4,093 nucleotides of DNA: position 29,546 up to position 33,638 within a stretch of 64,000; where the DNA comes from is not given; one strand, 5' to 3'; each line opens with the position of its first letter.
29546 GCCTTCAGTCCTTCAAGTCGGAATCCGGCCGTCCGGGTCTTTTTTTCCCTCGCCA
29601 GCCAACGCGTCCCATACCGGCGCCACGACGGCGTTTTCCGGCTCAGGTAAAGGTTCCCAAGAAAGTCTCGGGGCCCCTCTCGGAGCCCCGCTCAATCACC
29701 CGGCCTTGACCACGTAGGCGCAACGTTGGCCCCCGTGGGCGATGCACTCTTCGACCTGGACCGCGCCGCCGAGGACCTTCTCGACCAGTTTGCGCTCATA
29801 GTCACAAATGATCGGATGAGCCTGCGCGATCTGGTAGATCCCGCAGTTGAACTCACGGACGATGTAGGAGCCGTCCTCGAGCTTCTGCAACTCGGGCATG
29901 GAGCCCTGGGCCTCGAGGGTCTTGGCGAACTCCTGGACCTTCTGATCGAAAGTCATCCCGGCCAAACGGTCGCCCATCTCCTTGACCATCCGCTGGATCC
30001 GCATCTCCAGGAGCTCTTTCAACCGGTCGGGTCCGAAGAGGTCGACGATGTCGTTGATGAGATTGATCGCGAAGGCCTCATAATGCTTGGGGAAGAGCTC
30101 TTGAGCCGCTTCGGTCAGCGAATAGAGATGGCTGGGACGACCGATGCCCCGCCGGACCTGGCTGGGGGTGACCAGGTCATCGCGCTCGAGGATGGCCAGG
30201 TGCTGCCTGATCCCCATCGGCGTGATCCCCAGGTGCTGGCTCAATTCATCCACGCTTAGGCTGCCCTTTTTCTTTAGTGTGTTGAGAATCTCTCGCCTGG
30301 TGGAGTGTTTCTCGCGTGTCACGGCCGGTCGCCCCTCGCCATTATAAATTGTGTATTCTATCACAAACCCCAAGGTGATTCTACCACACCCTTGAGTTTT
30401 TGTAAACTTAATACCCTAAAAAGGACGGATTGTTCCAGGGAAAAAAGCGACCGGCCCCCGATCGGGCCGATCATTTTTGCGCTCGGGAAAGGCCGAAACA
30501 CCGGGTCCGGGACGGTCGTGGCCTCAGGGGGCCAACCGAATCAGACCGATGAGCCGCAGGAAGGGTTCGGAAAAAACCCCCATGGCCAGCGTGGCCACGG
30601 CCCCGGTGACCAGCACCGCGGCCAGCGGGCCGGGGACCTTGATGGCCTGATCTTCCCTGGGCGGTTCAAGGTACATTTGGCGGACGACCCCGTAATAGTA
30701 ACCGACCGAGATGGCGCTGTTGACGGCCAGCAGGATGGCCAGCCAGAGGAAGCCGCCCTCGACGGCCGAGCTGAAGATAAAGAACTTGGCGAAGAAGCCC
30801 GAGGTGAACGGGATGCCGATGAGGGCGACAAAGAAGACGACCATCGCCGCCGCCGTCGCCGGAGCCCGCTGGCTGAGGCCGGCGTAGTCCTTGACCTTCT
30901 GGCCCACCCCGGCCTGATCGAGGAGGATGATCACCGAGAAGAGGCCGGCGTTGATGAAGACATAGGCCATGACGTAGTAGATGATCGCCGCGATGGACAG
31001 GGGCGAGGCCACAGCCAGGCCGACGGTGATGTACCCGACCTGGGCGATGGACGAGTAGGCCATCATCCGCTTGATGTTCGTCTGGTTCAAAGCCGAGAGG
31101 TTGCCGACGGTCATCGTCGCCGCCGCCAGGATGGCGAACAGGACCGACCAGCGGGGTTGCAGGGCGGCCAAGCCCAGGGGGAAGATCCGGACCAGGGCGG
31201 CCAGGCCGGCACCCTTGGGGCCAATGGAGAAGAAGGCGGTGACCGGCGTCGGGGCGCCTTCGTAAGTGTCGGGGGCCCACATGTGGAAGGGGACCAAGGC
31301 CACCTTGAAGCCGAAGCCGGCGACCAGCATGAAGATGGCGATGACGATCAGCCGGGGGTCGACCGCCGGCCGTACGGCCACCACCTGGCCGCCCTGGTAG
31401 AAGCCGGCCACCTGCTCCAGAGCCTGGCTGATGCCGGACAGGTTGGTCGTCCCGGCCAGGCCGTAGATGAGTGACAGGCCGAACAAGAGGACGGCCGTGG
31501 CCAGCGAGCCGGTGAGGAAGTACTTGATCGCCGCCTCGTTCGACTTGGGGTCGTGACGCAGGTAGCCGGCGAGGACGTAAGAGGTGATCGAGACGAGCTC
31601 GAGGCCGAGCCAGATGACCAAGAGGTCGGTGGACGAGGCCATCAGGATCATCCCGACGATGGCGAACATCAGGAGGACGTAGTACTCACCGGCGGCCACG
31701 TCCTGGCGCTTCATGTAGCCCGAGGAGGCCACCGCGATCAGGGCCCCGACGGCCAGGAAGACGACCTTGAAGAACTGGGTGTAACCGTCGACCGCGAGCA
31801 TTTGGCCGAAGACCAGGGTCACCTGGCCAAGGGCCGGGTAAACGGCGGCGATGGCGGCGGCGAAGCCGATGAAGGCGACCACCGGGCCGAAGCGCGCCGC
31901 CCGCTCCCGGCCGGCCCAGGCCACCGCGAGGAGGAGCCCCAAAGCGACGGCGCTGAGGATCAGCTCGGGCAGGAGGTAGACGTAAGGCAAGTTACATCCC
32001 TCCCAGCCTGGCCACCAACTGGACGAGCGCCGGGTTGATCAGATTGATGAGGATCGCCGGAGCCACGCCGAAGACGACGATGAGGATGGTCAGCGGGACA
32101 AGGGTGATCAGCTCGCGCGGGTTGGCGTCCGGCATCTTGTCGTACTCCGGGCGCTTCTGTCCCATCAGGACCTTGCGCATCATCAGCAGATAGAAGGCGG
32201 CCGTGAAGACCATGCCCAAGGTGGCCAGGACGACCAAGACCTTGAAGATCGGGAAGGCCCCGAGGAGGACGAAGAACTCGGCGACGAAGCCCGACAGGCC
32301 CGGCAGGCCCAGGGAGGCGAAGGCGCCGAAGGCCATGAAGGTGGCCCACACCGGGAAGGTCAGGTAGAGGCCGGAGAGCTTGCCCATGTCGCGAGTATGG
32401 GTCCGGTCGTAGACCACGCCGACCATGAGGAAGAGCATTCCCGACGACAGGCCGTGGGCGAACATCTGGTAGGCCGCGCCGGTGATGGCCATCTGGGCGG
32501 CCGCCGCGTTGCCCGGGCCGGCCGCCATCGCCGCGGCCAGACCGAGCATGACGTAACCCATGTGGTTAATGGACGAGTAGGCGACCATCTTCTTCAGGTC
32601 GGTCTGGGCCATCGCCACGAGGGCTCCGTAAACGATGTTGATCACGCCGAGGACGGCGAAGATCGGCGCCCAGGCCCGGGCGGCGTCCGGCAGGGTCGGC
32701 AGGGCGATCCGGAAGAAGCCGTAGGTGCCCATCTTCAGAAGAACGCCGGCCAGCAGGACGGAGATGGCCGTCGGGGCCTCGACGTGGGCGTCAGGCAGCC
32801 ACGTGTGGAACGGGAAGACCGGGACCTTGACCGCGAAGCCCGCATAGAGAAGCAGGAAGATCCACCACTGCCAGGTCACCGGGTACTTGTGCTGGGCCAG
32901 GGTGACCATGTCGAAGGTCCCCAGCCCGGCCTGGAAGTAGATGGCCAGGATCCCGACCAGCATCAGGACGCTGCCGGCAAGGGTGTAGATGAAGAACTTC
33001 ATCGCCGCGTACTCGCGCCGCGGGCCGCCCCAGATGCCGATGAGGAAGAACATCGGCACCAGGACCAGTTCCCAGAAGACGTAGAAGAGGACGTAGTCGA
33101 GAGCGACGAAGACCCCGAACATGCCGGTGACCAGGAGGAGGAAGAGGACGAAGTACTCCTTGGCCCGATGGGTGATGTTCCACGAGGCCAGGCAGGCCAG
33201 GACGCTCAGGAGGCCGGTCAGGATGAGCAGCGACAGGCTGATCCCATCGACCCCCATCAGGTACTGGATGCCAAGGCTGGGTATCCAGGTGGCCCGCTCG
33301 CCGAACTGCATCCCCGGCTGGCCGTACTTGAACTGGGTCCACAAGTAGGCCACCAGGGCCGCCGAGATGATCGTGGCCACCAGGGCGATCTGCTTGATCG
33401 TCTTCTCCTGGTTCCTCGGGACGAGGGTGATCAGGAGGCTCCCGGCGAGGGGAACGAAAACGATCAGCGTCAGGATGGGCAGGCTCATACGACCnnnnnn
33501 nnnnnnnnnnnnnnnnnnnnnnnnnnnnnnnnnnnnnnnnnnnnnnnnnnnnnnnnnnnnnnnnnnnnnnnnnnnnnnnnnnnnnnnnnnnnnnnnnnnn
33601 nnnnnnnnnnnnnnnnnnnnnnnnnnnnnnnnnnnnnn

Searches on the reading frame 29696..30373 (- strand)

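Call 47: search_protein_families(library=pfam, proteins=[window:29696-30373:-])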
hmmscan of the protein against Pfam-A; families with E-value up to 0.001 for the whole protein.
window:29696-30373:- (225 aa): 7 families
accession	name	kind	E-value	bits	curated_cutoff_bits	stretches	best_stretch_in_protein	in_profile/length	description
PF01022.26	HTH_5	-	8.5e-10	38.8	22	1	24-69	2-46/47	Bacterial regulatory protein, arsR family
PF13412.12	HTH_24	-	2e-09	37.3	21.9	1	25-69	4-48/48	Winged helix-turn-helix DNA-binding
PF08220.18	HTH_DeoR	-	1.1e-08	35.1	21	1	27-68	3-44/57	DeoR-like helix-turn-helix domain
PF12840.13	HTH_20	-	6.5e-08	32.9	27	1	23-69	3-49/51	Helix-turn-helix domain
PF08279.18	HTH_11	-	5.3e-06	26.7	25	1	26-64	2-41/55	HTH domain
PF21476.4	PF0610-like_N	-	0.00024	21.7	33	1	24-62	1-38/50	PF0610-like, N-terminal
PF00392.27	GntR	-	0.0003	20.8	27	0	31-70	15-56/64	Bacterial regulatory proteins, gntR family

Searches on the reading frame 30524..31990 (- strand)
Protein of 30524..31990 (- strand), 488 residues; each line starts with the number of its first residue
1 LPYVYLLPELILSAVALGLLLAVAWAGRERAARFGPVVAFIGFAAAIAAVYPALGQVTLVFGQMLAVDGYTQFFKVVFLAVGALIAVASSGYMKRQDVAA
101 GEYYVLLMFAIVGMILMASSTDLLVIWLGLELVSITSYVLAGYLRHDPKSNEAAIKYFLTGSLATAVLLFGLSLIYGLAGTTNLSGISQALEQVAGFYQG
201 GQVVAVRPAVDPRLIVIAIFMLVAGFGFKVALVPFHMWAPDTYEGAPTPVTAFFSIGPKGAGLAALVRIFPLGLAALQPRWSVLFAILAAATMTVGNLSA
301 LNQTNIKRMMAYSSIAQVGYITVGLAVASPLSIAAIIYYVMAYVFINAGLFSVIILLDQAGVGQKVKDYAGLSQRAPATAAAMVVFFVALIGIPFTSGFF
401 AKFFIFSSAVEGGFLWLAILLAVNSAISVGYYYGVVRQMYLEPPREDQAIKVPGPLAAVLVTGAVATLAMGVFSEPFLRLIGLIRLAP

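Call 47: search_protein_families(library=pfam, proteins=[window:30524-31990:-])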
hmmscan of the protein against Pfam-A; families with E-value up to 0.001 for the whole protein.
window:30524-31990:- (488 aa): 1 family
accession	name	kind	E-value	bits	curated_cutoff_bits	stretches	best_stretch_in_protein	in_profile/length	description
PF00361.26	Proton_antipo_M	-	9.8e-75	251.9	21.5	1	120-427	1-293/294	NADH:quinone oxidoreductase/Mrp antiporter, TM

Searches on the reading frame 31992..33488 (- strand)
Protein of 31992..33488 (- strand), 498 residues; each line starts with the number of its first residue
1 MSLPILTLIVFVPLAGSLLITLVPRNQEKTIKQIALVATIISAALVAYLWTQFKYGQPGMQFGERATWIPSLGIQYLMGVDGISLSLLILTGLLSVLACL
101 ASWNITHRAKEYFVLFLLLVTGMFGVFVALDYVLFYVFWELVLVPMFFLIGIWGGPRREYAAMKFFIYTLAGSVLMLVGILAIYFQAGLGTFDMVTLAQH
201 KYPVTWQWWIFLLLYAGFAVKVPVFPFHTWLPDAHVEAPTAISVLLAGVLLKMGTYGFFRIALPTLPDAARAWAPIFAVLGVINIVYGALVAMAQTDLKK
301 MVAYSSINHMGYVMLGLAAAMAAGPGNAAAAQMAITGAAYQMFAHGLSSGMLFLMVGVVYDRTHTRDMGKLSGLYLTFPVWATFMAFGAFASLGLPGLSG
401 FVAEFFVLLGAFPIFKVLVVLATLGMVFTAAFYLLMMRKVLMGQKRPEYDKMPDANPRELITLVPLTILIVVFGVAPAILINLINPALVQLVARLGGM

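Call 47: search_protein_families(library=pfam, proteins=[window:31992-33488:-])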
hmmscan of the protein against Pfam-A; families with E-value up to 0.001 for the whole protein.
window:31992-33488:- (498 aa): 2 families
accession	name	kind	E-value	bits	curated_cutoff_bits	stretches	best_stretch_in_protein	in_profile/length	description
PF00361.26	Proton_antipo_M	-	1.6e-74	251.2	21.5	1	129-429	1-294/294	NADH:quinone oxidoreductase/Mrp antiporter, TM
PF01059.23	Oxidored_q5_N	-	0.00012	22.5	22.7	1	73-121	52-101/110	NADH-ubiquinone oxidoreductase chain 4, amino terminus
